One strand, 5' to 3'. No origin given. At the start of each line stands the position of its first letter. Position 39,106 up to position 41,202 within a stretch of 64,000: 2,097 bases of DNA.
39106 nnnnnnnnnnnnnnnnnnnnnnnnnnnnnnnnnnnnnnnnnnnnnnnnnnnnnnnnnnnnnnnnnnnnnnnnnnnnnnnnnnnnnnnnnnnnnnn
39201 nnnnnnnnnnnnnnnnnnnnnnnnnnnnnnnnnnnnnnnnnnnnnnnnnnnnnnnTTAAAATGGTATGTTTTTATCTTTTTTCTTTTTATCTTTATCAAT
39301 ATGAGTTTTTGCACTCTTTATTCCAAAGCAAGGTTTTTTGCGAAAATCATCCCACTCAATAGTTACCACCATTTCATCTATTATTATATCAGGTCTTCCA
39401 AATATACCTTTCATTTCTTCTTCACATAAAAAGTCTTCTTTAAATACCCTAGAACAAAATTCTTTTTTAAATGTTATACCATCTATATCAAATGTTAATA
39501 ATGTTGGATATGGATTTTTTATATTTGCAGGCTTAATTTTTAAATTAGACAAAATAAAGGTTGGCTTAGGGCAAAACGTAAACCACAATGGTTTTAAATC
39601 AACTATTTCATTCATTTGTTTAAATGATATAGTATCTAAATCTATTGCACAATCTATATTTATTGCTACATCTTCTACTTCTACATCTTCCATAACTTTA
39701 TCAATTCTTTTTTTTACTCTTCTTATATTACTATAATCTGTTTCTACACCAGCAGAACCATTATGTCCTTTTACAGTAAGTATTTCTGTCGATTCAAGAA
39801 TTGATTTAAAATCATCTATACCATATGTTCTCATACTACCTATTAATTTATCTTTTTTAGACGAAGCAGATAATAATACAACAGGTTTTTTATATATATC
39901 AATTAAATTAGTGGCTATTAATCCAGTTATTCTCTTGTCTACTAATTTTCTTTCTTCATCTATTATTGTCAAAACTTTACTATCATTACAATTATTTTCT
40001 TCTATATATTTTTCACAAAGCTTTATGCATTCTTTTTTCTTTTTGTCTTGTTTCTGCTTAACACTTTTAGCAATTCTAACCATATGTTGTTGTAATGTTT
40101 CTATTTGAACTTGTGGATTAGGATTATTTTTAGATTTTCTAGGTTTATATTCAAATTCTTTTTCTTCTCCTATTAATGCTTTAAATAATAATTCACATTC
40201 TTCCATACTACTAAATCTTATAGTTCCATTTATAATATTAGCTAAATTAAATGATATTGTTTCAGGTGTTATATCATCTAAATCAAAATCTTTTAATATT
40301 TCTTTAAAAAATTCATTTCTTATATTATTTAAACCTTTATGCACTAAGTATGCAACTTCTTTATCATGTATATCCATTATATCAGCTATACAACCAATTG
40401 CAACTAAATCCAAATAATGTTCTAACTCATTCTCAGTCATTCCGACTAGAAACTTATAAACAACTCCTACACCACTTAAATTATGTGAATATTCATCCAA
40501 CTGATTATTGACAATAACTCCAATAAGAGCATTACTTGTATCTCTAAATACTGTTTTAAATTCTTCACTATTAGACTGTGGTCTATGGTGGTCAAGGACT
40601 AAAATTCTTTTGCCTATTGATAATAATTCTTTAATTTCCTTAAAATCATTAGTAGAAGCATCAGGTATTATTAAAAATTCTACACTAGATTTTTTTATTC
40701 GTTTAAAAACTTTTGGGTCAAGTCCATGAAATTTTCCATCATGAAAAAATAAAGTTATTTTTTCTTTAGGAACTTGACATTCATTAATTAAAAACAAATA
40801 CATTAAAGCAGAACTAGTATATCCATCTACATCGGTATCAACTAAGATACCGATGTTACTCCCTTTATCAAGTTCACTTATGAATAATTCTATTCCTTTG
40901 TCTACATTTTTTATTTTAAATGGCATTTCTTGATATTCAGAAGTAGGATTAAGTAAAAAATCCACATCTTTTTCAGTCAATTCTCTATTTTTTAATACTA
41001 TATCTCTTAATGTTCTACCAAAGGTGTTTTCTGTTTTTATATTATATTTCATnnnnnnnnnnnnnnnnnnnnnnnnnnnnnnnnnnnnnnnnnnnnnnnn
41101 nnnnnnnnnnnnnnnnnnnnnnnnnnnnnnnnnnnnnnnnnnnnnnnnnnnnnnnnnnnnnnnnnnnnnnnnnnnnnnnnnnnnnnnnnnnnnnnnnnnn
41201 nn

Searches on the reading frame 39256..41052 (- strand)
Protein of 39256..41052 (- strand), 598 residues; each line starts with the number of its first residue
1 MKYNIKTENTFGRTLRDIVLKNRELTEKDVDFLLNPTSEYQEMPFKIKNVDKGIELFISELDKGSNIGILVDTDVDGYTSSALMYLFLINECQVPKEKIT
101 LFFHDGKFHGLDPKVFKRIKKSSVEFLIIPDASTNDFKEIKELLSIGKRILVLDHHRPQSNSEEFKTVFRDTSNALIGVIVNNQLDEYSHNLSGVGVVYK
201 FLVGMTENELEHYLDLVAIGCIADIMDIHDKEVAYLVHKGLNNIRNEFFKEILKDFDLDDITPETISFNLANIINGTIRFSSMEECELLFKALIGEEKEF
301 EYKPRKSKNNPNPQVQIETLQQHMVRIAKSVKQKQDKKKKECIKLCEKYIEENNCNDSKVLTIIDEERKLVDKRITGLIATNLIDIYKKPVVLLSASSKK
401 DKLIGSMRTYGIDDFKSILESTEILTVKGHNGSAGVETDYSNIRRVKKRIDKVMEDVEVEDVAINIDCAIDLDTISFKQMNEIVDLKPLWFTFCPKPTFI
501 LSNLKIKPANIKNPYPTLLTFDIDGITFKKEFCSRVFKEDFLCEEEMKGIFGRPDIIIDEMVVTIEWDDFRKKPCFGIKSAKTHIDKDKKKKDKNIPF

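Call 33: search_protein_families(library=pfam, proteins=[window:39256-41052:-], max_evalue=0.001)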
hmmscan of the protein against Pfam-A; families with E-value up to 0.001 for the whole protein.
window:39256-41052:- (598 aa): 1 family
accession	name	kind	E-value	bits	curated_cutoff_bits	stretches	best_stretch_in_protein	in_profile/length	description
PF01368.27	DHH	-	4.1e-12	46.9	28.1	1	67-220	2-124/125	DHH family, N-terminal domain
